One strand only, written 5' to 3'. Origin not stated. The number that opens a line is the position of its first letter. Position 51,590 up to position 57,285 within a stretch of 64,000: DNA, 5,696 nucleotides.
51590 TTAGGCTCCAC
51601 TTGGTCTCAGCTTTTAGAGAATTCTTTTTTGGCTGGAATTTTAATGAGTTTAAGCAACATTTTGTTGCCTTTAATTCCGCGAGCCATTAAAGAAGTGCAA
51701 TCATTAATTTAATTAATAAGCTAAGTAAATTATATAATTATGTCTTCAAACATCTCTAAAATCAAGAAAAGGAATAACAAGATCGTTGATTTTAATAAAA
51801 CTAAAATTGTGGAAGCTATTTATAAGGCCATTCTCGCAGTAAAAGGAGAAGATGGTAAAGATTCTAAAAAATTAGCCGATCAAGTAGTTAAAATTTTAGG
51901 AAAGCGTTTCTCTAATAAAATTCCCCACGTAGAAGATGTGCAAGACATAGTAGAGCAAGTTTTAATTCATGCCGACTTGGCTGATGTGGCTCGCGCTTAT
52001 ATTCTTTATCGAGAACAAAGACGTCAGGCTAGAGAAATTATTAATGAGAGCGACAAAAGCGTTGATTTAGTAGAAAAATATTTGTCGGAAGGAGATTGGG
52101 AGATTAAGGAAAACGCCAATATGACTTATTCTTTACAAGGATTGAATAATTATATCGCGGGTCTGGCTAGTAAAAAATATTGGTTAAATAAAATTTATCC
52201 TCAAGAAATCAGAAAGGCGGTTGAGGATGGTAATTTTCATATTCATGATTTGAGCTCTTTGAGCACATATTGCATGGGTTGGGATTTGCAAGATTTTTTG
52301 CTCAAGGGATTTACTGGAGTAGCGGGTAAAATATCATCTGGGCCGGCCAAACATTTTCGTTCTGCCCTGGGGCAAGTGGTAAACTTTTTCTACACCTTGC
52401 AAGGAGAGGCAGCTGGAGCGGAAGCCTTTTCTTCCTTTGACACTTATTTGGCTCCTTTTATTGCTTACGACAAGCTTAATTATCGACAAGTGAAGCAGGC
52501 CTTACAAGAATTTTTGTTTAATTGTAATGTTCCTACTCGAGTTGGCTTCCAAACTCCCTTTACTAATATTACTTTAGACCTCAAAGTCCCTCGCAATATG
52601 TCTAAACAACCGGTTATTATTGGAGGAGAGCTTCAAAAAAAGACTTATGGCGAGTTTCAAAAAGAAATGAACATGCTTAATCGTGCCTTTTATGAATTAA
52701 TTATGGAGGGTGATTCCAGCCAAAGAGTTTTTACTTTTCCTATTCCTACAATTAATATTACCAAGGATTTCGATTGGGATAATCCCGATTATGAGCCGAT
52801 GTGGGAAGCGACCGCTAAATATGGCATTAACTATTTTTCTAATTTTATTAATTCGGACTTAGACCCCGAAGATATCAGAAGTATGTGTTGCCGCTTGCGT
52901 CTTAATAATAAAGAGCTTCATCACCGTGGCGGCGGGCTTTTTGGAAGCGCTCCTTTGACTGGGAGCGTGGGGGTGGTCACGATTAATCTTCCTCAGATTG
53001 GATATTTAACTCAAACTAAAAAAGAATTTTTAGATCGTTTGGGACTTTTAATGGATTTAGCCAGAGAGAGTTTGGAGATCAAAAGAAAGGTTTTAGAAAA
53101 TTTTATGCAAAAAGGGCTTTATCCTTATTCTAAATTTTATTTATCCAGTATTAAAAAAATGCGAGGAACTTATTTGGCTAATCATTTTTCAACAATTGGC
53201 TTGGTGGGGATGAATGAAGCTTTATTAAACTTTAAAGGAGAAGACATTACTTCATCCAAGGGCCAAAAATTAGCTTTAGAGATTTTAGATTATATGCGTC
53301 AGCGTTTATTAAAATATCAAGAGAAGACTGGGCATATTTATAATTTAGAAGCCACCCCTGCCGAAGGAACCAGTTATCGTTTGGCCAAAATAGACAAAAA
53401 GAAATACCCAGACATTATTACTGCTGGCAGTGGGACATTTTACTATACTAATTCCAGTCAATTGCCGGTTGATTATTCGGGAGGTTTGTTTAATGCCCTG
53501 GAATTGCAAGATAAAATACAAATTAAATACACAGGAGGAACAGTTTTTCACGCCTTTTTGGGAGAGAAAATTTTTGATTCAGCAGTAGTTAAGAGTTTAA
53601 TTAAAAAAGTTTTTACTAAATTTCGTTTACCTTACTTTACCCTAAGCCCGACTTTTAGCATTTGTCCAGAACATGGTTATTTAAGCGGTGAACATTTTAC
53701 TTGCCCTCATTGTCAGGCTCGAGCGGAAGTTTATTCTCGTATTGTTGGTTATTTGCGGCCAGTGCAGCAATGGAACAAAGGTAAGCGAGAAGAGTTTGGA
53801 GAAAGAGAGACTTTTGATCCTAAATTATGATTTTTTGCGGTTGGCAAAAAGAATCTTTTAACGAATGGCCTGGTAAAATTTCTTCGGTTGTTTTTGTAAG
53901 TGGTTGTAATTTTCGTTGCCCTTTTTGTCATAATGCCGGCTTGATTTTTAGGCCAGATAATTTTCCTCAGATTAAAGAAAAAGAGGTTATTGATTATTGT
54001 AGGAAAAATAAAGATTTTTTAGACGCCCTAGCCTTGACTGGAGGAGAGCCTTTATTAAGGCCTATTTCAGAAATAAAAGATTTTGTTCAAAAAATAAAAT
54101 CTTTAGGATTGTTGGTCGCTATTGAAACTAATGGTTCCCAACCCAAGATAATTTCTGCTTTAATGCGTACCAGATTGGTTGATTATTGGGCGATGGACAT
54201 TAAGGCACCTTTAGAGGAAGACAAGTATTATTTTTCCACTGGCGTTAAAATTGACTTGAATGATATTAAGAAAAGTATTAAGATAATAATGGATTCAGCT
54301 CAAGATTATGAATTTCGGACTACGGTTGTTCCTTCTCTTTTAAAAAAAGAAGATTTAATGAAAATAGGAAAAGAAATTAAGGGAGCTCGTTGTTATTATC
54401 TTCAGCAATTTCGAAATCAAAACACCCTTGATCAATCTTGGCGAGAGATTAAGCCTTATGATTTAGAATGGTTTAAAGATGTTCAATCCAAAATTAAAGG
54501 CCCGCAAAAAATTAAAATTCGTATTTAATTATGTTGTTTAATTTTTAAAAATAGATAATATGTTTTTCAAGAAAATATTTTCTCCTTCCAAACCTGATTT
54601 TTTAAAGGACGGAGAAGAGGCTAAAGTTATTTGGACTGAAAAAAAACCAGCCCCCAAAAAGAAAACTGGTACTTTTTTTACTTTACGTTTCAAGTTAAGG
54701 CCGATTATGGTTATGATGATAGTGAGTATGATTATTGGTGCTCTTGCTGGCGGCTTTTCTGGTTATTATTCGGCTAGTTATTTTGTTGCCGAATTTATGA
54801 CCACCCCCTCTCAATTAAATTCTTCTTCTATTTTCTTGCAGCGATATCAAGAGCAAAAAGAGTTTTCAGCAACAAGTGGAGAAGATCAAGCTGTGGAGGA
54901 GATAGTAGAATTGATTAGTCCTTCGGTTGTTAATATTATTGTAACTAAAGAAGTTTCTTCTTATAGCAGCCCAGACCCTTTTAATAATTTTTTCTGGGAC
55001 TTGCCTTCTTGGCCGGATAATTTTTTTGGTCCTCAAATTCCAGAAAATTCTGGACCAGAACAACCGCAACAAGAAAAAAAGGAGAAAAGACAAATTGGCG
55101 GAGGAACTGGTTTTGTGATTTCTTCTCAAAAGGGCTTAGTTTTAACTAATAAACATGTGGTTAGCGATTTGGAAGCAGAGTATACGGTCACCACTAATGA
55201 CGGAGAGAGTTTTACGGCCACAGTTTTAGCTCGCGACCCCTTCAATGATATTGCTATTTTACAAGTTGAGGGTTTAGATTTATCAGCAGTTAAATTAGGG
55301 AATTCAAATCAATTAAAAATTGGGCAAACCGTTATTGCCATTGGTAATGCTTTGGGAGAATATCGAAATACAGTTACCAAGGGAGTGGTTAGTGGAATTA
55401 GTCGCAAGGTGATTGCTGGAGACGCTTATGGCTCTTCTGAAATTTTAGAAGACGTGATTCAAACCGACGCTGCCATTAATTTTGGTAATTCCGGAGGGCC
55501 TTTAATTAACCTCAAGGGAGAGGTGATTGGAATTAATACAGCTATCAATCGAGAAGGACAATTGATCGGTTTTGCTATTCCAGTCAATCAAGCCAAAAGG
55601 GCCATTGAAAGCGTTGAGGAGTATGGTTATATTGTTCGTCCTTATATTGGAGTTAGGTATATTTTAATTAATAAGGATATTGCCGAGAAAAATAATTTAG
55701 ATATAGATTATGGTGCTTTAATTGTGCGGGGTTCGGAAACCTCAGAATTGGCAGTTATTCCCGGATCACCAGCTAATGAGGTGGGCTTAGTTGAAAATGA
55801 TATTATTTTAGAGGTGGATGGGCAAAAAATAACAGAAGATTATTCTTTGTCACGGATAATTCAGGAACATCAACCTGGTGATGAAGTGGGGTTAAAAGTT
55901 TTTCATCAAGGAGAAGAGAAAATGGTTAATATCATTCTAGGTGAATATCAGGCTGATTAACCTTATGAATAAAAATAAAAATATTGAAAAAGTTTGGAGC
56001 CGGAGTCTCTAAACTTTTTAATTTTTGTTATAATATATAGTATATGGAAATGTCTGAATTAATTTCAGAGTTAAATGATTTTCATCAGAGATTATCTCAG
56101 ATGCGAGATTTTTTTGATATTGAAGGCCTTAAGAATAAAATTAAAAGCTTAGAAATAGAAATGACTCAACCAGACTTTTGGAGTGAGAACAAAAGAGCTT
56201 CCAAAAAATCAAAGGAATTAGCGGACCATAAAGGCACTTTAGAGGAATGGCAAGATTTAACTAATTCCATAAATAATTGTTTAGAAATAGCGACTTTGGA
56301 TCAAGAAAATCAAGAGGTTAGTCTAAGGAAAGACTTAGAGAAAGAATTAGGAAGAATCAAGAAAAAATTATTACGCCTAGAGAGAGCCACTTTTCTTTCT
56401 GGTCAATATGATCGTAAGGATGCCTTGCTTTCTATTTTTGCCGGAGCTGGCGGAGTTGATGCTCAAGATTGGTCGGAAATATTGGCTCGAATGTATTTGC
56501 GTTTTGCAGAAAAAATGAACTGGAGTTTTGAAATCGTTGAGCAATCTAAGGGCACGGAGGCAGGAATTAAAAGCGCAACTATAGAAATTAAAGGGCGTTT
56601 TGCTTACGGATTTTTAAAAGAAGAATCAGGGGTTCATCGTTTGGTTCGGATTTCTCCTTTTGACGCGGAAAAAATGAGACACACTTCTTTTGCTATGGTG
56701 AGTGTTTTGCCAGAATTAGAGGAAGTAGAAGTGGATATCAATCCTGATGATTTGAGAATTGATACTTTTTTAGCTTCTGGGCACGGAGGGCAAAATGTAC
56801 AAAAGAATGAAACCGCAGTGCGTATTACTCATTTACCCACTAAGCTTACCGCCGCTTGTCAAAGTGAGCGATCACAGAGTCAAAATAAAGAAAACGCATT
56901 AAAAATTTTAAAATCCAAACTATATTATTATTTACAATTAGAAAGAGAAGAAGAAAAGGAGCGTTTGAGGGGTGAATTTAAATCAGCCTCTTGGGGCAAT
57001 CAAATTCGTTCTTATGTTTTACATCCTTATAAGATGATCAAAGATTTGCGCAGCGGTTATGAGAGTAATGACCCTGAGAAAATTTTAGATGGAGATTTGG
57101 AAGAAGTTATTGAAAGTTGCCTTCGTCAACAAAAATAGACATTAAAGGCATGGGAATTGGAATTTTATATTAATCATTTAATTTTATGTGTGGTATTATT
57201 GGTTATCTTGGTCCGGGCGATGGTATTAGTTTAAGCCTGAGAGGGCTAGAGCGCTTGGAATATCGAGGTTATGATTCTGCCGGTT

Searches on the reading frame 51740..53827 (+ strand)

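Call 39: search_protein_families(library=pfam, proteins=[window:51740-53827:+])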
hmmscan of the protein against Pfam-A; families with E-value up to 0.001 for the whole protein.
window:51740-53827:+ (696 aa): 2 families
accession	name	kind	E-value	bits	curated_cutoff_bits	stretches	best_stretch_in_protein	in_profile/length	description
PF13597.11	NRDD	-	4.9e-193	643.3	26.2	1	124-692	1-562/562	Anaerobic ribonucleoside-triphosphate reductase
PF03477.21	ATP-cone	-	5.6e-21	75.3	25.8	1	7-95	2-87/88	ATP cone domain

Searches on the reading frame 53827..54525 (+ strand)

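Call 39: search_protein_families(library=pfam, proteins=[window:53827-54525:+])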
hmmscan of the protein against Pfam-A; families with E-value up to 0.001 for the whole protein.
window:53827-54525:+ (233 aa): 2 families
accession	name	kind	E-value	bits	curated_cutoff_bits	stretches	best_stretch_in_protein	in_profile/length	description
PF04055.27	Radical_SAM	-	1.7e-16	61.3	29.5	1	22-169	2-152/166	Radical SAM superfamily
PF13353.11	Fer4_12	-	6.5e-12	46.4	22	1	20-134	8-122/137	4Fe-4S single cluster domain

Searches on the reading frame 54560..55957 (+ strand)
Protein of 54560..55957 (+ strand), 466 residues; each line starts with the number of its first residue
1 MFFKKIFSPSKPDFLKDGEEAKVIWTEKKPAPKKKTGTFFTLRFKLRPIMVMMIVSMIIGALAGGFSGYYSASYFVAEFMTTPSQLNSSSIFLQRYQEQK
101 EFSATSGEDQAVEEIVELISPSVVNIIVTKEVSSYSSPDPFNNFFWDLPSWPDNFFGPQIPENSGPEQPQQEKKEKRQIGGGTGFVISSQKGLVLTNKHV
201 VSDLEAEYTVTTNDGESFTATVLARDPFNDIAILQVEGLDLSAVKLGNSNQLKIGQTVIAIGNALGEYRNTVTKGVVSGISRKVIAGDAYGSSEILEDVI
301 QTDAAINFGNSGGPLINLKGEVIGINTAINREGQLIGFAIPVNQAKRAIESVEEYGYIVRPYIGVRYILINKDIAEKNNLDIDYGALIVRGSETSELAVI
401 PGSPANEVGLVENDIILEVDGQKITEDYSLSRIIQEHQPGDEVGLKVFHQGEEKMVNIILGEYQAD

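Call 39: search_protein_families(library=pfam, proteins=[window:54560-55957:+])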
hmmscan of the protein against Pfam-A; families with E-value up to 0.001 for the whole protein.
window:54560-55957:+ (466 aa): 6 families
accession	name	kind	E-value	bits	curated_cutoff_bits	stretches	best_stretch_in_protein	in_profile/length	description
PF13365.12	Trypsin_2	-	8.8e-34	117.7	27.6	1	182-325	1-144/144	Trypsin-like peptidase domain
PF00089.32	Trypsin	-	1.3e-22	81.1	20.6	1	179-349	20-220/220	Trypsin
PF13180.12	PDZ_2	-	5.7e-12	46.2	27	1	362-459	2-79/80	PDZ domain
PF17820.7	PDZ_6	-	1.5e-08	34.7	27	1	398-438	4-44/54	PDZ domain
PF10459.15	Peptidase_S46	-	4.5e-06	26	22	0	304-332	628-656/698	Peptidase S46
PF00595.29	PDZ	-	0.00015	22.5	23.2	0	399-427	32-60/81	PDZ domain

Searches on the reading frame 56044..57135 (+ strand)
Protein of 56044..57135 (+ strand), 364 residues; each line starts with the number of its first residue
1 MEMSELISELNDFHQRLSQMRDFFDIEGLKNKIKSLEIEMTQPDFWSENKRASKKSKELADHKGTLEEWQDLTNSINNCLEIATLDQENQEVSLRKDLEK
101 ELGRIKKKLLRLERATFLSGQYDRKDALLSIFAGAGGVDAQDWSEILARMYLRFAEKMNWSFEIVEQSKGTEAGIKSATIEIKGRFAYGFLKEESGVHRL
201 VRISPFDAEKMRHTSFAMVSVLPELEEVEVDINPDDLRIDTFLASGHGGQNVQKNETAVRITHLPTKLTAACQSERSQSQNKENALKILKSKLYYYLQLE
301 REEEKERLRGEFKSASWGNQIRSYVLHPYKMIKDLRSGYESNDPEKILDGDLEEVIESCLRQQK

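Call 39: search_protein_families(library=pfam, proteins=[window:56044-57135:+])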
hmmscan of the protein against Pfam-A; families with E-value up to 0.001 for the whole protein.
window:56044-57135:+ (364 aa): 3 families
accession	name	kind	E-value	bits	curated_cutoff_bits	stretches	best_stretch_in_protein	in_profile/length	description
PF03462.23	PCRF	-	2e-51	175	24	1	29-219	1-194/194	PCRF domain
PF00472.26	RF-1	-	4.7e-37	126.9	35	1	226-336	1-116/116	RF-1 domain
PF16326.10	ABC_tran_CTD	-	0.00012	22.7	32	1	25-68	16-59/69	ABC transporter C-terminal domain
